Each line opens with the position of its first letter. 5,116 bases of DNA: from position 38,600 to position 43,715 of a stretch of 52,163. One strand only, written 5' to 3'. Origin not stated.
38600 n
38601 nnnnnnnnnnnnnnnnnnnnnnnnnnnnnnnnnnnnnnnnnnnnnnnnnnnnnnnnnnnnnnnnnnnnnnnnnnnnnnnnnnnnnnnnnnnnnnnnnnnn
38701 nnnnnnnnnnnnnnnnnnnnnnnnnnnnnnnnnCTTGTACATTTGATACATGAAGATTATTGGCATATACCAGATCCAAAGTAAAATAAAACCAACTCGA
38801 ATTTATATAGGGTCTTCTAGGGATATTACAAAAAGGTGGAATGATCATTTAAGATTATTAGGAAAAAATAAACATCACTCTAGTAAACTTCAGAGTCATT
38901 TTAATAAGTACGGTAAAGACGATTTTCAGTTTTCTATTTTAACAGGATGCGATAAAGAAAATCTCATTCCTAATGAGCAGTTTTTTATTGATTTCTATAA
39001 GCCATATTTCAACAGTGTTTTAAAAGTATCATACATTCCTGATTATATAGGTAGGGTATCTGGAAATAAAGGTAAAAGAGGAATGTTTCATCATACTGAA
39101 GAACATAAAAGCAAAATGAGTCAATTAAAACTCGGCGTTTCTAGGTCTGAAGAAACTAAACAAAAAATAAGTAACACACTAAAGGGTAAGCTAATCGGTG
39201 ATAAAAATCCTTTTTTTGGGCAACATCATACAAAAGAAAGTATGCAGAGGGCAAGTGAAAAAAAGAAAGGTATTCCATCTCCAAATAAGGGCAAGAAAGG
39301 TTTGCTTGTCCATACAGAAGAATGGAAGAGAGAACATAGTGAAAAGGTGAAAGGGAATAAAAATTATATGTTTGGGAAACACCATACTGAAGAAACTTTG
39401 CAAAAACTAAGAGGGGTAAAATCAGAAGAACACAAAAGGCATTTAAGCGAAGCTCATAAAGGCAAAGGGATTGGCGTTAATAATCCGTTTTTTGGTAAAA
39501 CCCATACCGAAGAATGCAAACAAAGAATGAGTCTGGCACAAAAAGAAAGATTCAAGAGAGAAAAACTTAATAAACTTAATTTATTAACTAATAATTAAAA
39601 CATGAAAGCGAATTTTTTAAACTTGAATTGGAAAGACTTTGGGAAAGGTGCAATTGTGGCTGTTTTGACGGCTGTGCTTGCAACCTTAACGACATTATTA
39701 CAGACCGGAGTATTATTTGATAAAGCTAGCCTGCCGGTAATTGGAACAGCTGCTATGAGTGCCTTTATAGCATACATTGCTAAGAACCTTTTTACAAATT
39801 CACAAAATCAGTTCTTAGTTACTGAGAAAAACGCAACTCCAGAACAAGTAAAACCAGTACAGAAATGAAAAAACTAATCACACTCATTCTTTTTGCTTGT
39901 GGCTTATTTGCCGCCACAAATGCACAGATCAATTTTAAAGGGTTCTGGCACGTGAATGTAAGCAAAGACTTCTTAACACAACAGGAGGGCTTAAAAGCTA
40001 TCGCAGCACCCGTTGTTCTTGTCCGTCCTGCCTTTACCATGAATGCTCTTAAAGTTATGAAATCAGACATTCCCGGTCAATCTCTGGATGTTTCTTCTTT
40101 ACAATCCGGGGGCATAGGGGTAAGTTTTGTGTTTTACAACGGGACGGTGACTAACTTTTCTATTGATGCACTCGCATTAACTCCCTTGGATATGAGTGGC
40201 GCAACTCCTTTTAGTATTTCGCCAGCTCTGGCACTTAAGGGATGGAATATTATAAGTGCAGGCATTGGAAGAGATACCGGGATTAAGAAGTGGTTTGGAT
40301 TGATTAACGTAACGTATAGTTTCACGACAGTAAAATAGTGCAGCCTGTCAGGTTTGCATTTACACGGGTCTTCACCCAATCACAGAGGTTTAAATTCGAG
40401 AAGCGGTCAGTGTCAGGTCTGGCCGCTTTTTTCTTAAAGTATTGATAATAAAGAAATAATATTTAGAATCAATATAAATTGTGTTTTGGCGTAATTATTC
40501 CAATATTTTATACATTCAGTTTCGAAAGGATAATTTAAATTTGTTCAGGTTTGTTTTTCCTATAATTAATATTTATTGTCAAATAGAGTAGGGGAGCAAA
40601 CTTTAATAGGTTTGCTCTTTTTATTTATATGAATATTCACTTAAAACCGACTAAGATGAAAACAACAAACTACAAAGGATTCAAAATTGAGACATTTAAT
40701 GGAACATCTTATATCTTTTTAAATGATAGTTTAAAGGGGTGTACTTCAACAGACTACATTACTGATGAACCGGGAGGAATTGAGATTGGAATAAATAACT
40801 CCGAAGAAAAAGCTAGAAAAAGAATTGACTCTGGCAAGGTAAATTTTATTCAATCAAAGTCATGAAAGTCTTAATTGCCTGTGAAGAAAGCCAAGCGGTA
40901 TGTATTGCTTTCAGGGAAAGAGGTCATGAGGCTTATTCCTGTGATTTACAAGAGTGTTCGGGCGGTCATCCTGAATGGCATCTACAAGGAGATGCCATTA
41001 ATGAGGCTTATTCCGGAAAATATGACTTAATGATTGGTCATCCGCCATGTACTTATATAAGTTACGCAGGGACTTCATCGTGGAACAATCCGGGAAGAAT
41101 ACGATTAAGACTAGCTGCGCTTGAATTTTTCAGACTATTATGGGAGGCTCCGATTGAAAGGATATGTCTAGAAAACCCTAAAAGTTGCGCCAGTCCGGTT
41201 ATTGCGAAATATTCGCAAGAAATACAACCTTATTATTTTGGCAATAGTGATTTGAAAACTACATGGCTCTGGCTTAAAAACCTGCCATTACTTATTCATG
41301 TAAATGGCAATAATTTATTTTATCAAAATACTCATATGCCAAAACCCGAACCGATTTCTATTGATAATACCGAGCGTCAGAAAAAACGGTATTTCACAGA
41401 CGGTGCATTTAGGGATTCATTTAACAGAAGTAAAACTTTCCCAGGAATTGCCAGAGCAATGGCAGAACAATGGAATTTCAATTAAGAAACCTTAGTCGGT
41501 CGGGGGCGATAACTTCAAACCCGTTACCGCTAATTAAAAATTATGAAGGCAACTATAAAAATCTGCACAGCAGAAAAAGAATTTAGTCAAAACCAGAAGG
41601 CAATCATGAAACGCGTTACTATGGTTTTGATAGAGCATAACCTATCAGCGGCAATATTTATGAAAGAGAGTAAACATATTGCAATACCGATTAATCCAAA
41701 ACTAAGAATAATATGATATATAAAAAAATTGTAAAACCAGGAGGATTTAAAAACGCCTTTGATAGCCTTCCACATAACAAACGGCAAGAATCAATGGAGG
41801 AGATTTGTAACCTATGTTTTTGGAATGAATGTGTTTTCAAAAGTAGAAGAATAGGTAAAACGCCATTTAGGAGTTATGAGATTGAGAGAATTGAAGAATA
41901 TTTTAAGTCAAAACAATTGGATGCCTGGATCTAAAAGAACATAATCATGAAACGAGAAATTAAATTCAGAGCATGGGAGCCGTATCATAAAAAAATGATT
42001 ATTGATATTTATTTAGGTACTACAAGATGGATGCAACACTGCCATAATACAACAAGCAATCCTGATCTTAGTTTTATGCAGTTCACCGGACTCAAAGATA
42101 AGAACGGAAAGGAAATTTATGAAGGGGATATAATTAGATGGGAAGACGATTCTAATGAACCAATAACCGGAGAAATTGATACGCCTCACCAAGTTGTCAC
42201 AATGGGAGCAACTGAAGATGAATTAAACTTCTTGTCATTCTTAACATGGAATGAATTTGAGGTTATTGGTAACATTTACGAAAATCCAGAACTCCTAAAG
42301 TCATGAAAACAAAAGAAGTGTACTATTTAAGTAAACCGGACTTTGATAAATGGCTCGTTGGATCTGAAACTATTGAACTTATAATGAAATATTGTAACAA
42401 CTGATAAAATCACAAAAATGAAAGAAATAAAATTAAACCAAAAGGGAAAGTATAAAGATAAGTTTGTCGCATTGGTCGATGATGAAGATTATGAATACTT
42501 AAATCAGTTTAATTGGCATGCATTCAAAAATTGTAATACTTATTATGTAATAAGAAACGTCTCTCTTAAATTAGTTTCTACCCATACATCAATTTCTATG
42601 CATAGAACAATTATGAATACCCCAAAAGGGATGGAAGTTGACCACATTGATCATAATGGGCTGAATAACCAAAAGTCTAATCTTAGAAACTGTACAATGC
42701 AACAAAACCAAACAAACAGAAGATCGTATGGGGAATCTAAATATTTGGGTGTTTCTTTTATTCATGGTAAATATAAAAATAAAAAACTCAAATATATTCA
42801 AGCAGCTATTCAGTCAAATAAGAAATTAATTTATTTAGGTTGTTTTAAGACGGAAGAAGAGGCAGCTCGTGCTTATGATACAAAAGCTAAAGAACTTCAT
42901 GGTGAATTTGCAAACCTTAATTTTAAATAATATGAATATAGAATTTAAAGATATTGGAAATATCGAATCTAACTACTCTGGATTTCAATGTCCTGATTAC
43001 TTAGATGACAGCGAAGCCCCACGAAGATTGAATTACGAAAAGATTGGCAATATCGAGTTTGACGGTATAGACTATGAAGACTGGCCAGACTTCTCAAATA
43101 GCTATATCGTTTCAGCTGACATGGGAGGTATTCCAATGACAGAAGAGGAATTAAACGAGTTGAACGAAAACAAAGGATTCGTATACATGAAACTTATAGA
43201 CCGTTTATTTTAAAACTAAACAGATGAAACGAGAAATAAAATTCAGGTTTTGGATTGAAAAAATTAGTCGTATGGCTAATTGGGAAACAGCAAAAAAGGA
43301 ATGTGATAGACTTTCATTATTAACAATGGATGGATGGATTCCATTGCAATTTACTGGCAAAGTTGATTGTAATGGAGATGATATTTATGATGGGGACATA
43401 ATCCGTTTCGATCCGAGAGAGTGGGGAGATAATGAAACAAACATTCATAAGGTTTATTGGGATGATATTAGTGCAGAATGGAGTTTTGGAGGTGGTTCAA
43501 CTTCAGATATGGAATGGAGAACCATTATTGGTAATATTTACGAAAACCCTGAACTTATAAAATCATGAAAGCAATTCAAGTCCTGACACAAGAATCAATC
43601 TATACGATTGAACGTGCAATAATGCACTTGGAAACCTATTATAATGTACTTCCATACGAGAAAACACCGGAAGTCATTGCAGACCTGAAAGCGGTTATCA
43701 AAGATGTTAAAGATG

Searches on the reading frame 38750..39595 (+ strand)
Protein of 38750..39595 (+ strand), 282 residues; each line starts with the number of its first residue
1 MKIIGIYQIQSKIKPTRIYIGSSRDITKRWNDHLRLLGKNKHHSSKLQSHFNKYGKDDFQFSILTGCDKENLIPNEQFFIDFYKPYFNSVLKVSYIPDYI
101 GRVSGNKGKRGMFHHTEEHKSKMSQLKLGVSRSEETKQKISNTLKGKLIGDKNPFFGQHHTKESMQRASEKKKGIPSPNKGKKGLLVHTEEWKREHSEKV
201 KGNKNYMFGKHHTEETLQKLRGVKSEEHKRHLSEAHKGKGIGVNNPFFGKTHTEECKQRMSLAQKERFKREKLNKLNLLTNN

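Call 47: search_protein_families(library=phrogs, proteins=[window:38750-39595:+], max_evalue=0.001)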
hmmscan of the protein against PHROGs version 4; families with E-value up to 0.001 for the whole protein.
window:38750-39595:+ (282 aa): 6 families
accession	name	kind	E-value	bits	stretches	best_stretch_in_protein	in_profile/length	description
phrog_314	-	DNA, RNA and nucleotide metabolism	1.3e-33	117.8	1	1-167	176-336/574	homing endonuclease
phrog_7168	-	DNA, RNA and nucleotide metabolism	1.9e-13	51.5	1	5-220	3-228/284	homing endonuclease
phrog_5123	-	DNA, RNA and nucleotide metabolism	5.8e-08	33.8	1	4-86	2-82/152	homing endonuclease with GIY-YIG motif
phrog_655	-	DNA, RNA and nucleotide metabolism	1.6e-07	32.6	0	94-183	137-216/343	homing endonuclease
phrog_19446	-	DNA, RNA and nucleotide metabolism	6.5e-07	30.1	1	6-84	4-80/254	homing endonuclease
phrog_32884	-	unknown function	8.3e-05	24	0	115-147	34-66/71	-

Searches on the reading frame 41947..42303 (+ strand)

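Call 49: search_protein_families(library=pfam, proteins=[window:41947-42303:+], max_evalue=0.01)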
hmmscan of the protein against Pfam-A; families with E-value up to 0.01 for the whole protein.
window:41947-42303:+ (119 aa): 1 family
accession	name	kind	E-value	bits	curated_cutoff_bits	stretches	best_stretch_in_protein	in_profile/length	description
PF09643.15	YopX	-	1.1e-24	87.2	22.4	1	6-118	1-128/128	YopX protein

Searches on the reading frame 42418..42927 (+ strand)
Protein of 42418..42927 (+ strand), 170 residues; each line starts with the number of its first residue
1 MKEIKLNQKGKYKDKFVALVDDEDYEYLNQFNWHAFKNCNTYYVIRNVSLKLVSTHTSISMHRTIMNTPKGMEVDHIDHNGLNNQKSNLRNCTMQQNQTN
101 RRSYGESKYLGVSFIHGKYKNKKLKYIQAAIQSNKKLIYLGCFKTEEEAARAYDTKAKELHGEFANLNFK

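Call 49: search_protein_families(library=pfam, proteins=[window:42418-42927:+], max_evalue=0.01)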
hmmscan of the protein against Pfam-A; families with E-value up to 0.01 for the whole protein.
window:42418-42927:+ (170 aa): 2 families
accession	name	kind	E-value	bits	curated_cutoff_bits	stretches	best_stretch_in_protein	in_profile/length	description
PF13392.12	HNH_3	-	2.7e-08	33.8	24.8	1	69-98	16-45/46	HNH endonuclease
PF20600.3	ExoX-like_C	-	0.00069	19.4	26.5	0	10-30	4-24/30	Exodeoxyribonuclease X-like C-terminal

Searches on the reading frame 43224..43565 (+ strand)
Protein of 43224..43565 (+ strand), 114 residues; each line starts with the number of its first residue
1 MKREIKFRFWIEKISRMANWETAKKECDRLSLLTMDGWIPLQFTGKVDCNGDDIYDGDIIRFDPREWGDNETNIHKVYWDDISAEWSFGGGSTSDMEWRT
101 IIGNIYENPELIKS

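Call 49: search_protein_families(library=pfam, proteins=[window:43224-43565:+], max_evalue=0.01)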
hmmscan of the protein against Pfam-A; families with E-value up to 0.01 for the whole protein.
window:43224-43565:+ (114 aa): 1 family
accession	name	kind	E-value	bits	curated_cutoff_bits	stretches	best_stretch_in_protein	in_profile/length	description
PF09643.15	YopX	-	1.7e-11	44.7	22.4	1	11-113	20-128/128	YopX protein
